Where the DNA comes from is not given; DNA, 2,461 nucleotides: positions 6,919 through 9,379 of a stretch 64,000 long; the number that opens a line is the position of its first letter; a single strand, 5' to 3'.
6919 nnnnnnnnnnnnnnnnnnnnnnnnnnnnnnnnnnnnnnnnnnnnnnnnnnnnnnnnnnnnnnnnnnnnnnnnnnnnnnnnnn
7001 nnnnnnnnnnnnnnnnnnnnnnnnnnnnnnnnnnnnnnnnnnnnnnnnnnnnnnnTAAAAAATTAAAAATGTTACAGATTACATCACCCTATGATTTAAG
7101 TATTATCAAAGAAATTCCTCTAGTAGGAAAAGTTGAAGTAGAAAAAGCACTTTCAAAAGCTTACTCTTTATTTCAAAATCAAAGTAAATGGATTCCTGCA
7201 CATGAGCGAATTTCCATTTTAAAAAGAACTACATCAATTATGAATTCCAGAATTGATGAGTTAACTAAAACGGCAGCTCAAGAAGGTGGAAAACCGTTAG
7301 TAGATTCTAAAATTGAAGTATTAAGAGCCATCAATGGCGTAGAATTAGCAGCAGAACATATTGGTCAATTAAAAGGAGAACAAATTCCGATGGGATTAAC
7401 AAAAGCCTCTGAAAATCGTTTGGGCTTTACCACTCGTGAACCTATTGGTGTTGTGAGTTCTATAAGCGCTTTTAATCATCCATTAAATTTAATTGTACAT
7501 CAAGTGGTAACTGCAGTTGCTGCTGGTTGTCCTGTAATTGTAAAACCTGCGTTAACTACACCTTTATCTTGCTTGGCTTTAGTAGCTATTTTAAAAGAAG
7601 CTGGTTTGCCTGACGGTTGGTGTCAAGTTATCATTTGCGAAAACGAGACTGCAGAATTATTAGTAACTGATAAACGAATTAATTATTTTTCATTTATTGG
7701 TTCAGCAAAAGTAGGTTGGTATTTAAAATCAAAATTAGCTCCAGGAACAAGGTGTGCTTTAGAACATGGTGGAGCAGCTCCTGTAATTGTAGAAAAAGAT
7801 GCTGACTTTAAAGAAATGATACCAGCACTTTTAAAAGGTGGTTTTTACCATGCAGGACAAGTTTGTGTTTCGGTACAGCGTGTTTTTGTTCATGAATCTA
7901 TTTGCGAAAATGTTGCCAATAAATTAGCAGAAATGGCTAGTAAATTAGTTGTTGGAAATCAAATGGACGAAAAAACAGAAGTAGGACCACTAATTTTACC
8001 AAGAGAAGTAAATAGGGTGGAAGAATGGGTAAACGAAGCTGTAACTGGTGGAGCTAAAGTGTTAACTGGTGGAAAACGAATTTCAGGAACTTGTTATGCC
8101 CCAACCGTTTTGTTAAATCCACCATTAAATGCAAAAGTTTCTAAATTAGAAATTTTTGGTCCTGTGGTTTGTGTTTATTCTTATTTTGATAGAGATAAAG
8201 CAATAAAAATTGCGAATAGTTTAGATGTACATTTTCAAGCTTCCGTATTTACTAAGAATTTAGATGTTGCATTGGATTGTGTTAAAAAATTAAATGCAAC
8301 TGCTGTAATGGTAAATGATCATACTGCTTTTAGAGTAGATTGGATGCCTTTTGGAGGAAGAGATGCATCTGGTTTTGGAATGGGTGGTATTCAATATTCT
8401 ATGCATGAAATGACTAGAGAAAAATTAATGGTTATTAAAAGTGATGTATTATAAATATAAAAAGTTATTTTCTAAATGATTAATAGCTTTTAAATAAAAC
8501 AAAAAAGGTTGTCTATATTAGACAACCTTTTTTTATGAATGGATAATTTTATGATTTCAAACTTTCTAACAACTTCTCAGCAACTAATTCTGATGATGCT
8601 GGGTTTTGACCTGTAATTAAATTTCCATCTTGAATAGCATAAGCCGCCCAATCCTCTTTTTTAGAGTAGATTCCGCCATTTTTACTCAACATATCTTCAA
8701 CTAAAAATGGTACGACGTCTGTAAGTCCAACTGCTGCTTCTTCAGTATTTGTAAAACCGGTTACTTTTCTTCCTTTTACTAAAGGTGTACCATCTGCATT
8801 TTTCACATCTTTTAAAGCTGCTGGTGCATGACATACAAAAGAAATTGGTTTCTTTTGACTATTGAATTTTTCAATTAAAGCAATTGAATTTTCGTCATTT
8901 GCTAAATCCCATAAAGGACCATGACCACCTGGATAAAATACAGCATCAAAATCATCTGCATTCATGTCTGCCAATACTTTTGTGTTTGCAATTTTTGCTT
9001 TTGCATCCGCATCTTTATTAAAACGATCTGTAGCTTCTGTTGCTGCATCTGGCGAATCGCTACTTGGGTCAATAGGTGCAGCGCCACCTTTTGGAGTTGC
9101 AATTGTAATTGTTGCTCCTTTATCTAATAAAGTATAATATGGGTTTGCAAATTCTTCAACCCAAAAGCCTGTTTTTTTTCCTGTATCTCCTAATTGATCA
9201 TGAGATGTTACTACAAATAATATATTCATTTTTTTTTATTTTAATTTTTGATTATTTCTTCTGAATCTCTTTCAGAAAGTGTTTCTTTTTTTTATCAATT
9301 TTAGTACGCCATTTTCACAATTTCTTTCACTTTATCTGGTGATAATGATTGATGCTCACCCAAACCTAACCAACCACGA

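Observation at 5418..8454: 'Acetolactate synthase' plus ALDH pair looks like a 2-oxoglutarate decarboxylase / succinic-semialdehyde dehydrogenase shunt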

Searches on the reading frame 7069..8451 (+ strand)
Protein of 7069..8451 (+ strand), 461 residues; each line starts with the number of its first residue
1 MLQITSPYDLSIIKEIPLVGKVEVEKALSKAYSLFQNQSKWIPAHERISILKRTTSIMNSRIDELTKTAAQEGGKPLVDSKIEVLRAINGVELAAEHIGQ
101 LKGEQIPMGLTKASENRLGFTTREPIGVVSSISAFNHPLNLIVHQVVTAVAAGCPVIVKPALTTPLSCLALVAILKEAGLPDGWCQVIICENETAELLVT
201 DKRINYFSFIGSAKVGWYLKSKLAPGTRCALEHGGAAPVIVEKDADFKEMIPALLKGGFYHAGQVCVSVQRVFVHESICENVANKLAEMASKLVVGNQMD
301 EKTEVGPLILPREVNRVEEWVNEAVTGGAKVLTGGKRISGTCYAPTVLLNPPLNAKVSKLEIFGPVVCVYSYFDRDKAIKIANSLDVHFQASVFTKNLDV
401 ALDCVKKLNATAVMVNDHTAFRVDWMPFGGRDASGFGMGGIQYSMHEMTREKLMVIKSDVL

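Call 4: search_protein_families(library=ncbifam, proteins=[window:7069-8451:+])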
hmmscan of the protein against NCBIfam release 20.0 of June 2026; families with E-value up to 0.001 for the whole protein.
window:7069-8451:+ (461 aa): 45 families (the best 25 are shown)
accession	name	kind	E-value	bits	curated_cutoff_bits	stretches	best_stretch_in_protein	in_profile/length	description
NF040648.1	lactal_redase_Meth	equivalog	1.6e-116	390.1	650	1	3-457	14-463/463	lactaldehyde dehydrogenase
TIGR01780.1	SSADH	subfamily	4.5e-92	309.3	646.35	1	7-449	4-445/448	succinate-semialdehyde dehydrogenase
NF047626.1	SulfactDhSafD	equivalog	3.9e-87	293.2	700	1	3-456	4-454/454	sulfoacetaldehyde dehydrogenase SafD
TIGR03250.1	PhnAcAld_DH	equivalog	9.6e-87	291.6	635.65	1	2-452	19-466/472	phosphonoacetaldehyde dehydrogenase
TIGR01804.1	BADH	equivalog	1.5e-84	284.2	668.6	1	3-449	16-464/467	betaine-aldehyde dehydrogenase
NF010000.0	PRK13473.1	subfamily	4.4e-84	282.8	615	1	3-456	20-472/475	aminobutyraldehyde dehydrogenase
NF040869.1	G3PDH_Arch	equivalog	3.8e-83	279.9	780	1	2-455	35-490/502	NADP-dependent glyceraldehyde-3-phosphate dehydrogenase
NF009725.0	PRK13252.1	equivalog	6.8e-82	275.4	593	1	4-456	26-479/488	betaine-aldehyde dehydrogenase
NF006916.0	PRK09407.1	equivalog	8.6e-82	275.4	521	1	3-438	37-474/526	succinic semialdehyde dehydrogenase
NF008415.0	PRK11241.1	equivalog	2.8e-75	253.9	828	1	2-456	28-480/482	NADP-dependent succinate-semialdehyde dehydrogenase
TIGR02299.1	HpaE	equivalog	1.5e-73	248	638.35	1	5-456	21-476/488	5-carboxymethyl-2-hydroxymuconate semialdehyde dehydrogenase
NF045735.1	PaDhStyDPseudo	equivalog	1.8e-73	247.9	850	1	6-453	24-478/483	phenylacetaldehyde dehydrogenase StyD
NF045736.1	PaDhStyDRhodo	equivalog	1.8e-72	244.5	800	1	14-453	32-474/479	phenylacetaldehyde dehydrogenase StyD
NF042993.1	AlphKGSA_gudD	equivalog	2.1e-72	244.4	770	1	12-434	32-457/481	alpha-ketoglutaric semialdehyde dehydrogenase GucD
NF007497.0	PRK10090.1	equivalog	7.2e-68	229.5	500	1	3-452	25-473/480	aldehyde dehydrogenase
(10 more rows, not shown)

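Call 5: search_protein_families(library=pfam, proteins=[window:7069-8451:+])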
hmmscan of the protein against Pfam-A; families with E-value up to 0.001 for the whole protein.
window:7069-8451:+ (461 aa): 1 family
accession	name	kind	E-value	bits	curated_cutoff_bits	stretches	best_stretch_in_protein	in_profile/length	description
PF00171.27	Aldedh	-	8.9e-127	423.8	23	1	3-452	10-459/461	Aldehyde dehydrogenase family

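Call 7: search_solved_structures(query=window:7069-8451:+, show_alignments=3)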
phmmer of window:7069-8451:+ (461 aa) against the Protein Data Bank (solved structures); distinct sequences matched with E-value up to 0.001: 266 (the best 60 are shown).
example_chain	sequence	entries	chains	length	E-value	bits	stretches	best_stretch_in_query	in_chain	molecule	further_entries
5mz5_A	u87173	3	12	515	8.7e-92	311.5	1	2-457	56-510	ALDH21) | aldehyde dehydrogenase 21 | Aldehyde dehydrogenase 21 (ALDH21)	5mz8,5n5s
5kf0_A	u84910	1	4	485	2e-85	290.5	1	2-457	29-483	Aldehyde dehydrogenase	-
5jry_A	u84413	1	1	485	7.1e-84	285.4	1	2-457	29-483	NAD-dependent aldehyde dehydrogenase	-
5j6b_A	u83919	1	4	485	3e-83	283.4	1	2-457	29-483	Aldehyde dehydrogenase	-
3pqa_A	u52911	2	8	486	6.8e-83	282.2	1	3-457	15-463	Lactaldehyde dehydrogenase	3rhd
8hap_A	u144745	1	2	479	2.5e-80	273.7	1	2-456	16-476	Aldehyde dehydrogenase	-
8of1_A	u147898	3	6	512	1.9e-66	228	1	3-453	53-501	Succinate-semialdehyde dehydrogenase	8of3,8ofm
8s33_A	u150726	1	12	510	4.7e-65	223.4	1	6-454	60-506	Succinate-semialdehyde dehydrogenase [NAD(P)+]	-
3ek1_A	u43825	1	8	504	5.5e-65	223.2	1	2-452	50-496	Aldehyde dehydrogenase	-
3jz4_A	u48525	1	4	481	2.8e-64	220.9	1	3-455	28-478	Succinate-semialdehyde dehydrogenase [NADP+]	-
4v6h_A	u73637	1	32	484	6.6e-63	216.3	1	13-448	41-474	Succinate-semialdehyde dehydrogenase (NADP+)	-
1uxv_A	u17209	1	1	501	3e-62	214.2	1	2-456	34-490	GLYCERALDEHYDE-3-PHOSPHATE DEHYDROGENASE (NADP+)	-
1ky8_A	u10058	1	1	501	3e-62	214.2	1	2-456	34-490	glyceraldehyde-3-phosphate dehydrogenase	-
1uxn_A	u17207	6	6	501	5.9e-62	213.2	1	2-456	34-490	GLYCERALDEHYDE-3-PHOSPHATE DEHYDROGENASE (NADP+)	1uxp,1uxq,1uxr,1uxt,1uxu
4o5h_A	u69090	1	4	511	6.8e-62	213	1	2-439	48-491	Phenylacetaldehyde dehydrogenase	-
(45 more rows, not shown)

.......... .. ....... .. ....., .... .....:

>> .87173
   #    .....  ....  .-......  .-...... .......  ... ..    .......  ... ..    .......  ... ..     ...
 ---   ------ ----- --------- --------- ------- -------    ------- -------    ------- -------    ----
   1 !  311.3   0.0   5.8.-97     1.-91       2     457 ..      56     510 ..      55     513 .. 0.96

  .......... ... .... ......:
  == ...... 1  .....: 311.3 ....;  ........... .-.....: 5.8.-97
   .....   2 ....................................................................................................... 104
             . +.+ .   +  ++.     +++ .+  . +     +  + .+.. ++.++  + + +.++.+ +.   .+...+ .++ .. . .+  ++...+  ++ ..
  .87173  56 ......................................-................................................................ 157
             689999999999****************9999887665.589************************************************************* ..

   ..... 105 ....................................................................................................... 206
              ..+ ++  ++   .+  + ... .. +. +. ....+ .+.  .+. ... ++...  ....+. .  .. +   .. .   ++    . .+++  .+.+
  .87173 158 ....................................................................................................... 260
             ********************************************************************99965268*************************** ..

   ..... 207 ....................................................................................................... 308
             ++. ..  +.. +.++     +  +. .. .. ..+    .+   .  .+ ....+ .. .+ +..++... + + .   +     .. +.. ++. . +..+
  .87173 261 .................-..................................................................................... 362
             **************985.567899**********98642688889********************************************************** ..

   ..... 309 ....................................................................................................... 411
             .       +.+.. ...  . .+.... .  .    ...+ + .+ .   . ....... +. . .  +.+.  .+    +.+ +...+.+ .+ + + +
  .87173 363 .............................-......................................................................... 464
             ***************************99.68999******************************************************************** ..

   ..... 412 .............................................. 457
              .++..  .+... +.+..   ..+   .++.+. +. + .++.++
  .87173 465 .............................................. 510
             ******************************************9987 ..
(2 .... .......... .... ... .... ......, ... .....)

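Call 118: predict_structure(protein=window:7069-8451:+)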
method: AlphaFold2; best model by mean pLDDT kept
length: 461 residues; sequences in the alignment: 1
mean_pLDDT: 34.9   pTM: 0.25
mean pLDDT of the five models: 34.9, 29.8, 28.5, 28.4, 28.3
residues with pLDDT >= 90: 0; 70-90: 0; 50-70: 22; < 50: 439
segments of 3 or more residues with pLDDT < 50: 1-17, 19-29, 31-51, 72-170, 172-174, 176-461
pLDDT, mean of each block of 10 residues (from residue 1): 34 46 48 45 44 52 53 45 42 44 35 27 27 35 46 39 44 47 37 31 30 27 30 32 36 35 29 37 42 26 24 27 28 23 21 26 29 30 31 37 41 30 26 27 29 28 27
secondary structure, 60 per line:
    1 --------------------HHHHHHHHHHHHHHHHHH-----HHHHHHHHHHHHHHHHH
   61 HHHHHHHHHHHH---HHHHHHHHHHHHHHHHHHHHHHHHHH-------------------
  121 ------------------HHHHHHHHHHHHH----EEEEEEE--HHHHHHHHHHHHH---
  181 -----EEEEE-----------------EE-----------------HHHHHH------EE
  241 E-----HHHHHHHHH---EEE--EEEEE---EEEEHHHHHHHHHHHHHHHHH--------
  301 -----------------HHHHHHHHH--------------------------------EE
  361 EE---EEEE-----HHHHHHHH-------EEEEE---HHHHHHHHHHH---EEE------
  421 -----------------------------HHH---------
elements in order: H21-38 H44-72 H76-101 H139-151 E156-162 H165-177 E186-190 H227-232 E239-241 H247-255 E259-261 E264-268 E272-275 H276-292 H318-326 E359-362 E366-369 H375-382 E390-394 H398-408 E412-414

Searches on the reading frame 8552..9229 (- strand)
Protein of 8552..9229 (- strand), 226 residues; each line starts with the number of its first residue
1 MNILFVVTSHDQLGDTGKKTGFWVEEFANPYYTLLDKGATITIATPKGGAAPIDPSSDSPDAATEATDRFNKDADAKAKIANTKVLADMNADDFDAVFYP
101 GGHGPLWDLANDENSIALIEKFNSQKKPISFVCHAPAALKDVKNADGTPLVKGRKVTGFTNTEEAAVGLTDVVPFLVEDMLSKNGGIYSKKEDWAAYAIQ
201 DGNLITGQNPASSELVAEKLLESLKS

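Call 4: search_protein_families(library=ncbifam, proteins=[window:8552-9229:-])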
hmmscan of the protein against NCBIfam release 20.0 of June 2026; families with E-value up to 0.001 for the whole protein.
window:8552-9229:- (226 aa): 5 families
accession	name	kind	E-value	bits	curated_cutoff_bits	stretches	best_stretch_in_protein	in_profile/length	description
TIGR01382.1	PfpI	subfamily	6.8e-16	58.3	139.05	1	21-224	9-168/169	DJ-1/PfpI/YhbO family deglycase/protease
NF003168.0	PRK04155.1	equivalog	9.6e-15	54.4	365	1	25-219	77-280/287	glyoxalase III HchA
TIGR01383.1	not_thiJ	equivalog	3.5e-09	36.6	131.25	1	77-164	47-129/180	DJ-1 family glyoxalase III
NF040823.1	deglyc_PfpI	equivalog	2.6e-06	27.4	330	1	86-160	54-121/166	deglycase PfpI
NF008747.0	PRK11780.1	equivalog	1.2e-05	25.4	180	1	79-143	69-145/218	isoprenoid biosynthesis glyoxalase ElbB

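Call 5: search_protein_families(library=pfam, proteins=[window:8552-9229:-])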
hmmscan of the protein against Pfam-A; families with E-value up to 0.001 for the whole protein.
window:8552-9229:- (226 aa): 2 families
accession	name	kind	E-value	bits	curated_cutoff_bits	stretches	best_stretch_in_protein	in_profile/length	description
PF01965.30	DJ-1_PfpI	-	9.8e-15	55.2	26.6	1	26-222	15-164/165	DJ-1/PfpI family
PF17124.11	ThiJ_like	-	3.8e-07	30.6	30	1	19-141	3-140/186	ThiJ/PfpI family-like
